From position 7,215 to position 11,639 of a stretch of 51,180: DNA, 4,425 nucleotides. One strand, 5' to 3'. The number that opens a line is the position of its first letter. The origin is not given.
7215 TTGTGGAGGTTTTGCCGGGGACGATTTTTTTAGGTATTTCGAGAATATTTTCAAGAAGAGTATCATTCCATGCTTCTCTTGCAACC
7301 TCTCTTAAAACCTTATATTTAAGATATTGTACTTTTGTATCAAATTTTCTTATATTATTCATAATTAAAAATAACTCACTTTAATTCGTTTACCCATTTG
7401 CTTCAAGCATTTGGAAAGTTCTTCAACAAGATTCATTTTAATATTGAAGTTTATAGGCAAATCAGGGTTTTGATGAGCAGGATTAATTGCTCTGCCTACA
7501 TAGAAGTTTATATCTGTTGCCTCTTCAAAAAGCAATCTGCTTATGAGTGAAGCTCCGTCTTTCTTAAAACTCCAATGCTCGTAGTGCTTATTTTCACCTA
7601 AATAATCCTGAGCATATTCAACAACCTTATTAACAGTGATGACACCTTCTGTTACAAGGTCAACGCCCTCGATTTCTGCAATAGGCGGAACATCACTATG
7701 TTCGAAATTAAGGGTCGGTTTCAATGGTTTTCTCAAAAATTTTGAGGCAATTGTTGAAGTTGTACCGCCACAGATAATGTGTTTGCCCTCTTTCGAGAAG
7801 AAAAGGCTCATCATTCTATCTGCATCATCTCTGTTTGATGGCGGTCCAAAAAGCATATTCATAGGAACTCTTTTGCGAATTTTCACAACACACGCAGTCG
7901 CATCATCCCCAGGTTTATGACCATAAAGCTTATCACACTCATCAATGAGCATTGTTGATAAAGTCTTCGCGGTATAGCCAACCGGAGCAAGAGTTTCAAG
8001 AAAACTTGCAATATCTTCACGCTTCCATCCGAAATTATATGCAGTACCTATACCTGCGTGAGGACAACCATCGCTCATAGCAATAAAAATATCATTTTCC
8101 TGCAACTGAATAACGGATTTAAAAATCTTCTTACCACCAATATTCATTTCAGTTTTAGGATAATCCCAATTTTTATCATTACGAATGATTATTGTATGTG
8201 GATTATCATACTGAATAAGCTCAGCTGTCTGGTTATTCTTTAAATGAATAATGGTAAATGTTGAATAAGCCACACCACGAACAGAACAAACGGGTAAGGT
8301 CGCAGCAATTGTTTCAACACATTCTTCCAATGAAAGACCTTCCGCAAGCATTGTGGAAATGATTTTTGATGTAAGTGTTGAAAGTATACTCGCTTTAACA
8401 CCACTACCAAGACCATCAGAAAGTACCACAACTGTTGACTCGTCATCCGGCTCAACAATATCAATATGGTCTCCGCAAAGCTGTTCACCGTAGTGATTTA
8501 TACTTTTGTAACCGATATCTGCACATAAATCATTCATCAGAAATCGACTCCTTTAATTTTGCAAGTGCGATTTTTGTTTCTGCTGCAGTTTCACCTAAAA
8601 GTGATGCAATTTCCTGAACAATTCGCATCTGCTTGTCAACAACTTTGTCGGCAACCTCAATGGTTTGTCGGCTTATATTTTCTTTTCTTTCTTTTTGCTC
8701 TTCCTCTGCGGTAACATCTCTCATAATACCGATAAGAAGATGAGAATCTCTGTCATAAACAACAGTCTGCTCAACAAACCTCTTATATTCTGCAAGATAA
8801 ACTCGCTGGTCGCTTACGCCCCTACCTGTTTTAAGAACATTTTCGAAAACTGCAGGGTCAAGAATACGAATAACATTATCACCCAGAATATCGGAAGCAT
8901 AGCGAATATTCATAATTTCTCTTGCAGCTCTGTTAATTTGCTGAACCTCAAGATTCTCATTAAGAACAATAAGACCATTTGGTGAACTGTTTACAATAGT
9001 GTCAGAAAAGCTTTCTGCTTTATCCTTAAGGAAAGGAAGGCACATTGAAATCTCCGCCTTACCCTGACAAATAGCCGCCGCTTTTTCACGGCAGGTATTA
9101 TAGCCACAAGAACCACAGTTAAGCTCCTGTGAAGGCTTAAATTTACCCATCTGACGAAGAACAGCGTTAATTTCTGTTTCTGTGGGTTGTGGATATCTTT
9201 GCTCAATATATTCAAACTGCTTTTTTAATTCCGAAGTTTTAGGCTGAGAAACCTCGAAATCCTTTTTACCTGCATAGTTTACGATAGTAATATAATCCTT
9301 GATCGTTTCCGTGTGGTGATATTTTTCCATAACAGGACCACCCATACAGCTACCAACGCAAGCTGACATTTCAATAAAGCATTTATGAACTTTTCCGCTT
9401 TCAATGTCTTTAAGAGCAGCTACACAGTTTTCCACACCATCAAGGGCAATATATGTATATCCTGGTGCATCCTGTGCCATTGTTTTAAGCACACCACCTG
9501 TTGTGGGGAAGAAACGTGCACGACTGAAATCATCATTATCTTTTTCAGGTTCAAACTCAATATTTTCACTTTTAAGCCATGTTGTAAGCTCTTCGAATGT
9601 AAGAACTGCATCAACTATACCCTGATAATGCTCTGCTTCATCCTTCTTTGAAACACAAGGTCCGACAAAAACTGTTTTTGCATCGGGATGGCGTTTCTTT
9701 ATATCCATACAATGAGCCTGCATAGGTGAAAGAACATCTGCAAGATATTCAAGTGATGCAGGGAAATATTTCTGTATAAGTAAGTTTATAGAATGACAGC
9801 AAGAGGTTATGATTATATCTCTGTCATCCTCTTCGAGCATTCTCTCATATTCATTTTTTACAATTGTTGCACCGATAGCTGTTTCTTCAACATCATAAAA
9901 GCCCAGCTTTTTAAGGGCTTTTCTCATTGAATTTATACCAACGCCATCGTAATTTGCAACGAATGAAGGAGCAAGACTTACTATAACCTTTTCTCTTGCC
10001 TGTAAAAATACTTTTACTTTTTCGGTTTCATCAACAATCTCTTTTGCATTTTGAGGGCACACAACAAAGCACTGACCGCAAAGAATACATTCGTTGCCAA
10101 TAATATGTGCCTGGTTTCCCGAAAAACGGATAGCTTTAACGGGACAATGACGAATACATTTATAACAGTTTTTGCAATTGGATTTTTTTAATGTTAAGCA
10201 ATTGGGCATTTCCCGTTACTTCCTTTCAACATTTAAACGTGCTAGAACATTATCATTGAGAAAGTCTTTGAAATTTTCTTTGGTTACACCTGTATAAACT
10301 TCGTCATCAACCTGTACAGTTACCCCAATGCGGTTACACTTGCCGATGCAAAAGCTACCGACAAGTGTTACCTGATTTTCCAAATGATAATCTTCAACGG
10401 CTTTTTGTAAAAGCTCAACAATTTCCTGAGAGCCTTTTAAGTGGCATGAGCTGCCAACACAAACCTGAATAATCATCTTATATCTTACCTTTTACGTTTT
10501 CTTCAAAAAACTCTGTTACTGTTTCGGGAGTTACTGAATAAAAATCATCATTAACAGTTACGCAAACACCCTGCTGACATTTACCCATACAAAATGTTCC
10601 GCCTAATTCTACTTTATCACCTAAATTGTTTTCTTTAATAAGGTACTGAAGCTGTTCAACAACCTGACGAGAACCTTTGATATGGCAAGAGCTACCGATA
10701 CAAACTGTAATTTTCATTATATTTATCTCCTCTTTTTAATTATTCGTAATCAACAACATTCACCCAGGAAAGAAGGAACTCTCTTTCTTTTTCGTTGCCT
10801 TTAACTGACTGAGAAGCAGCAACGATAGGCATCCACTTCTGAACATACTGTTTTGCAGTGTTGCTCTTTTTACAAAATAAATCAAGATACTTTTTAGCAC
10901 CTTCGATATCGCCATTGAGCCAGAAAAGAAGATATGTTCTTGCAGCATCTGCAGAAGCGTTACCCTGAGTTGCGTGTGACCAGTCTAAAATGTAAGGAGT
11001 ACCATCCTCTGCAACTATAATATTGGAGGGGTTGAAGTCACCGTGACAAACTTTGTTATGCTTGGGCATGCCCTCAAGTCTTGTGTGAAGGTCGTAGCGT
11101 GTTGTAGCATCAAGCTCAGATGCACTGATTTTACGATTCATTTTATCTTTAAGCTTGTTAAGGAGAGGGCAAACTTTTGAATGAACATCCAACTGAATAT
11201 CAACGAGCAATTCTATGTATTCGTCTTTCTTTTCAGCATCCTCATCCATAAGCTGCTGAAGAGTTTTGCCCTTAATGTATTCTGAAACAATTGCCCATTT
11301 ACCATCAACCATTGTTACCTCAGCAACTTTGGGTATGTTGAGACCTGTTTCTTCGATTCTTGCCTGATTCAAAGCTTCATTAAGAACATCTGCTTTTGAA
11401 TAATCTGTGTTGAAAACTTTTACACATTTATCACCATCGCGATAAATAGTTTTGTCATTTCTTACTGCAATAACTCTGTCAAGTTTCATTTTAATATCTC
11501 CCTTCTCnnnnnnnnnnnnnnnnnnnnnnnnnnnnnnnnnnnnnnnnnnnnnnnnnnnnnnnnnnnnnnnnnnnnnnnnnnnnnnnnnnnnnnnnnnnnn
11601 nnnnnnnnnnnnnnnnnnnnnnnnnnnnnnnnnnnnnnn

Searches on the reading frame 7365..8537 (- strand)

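Call 105: search_protein_families(library=pfam, proteins=[window:7365-8537:-], max_evalue=0.00001)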
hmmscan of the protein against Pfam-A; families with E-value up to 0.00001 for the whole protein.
window:7365-8537:- (390 aa): 1 family
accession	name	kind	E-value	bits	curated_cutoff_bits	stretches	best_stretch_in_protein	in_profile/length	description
PF07228.17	SpoIIE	-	4.3e-14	53.3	25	1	31-220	1-191/192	Stage II sporulation protein E (SpoIIE)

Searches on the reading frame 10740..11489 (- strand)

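Call 105: search_protein_families(library=pfam, proteins=[window:10740-11489:-], max_evalue=0.00001)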
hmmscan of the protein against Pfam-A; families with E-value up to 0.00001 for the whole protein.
window:10740-11489:- (249 aa): 3 families
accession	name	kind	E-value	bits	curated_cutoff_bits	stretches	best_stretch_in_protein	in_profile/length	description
PF01636.29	APH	-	7.5e-13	49.2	23.2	1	18-189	20-213/239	Phosphotransferase enzyme family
PF01163.29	RIO1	-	1e-09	38.8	22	0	132-176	111-154/187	RIO domain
PF19974.5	TCAD9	-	4.5e-06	26.5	40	1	143-183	295-335/429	Ternary complex associated domain 9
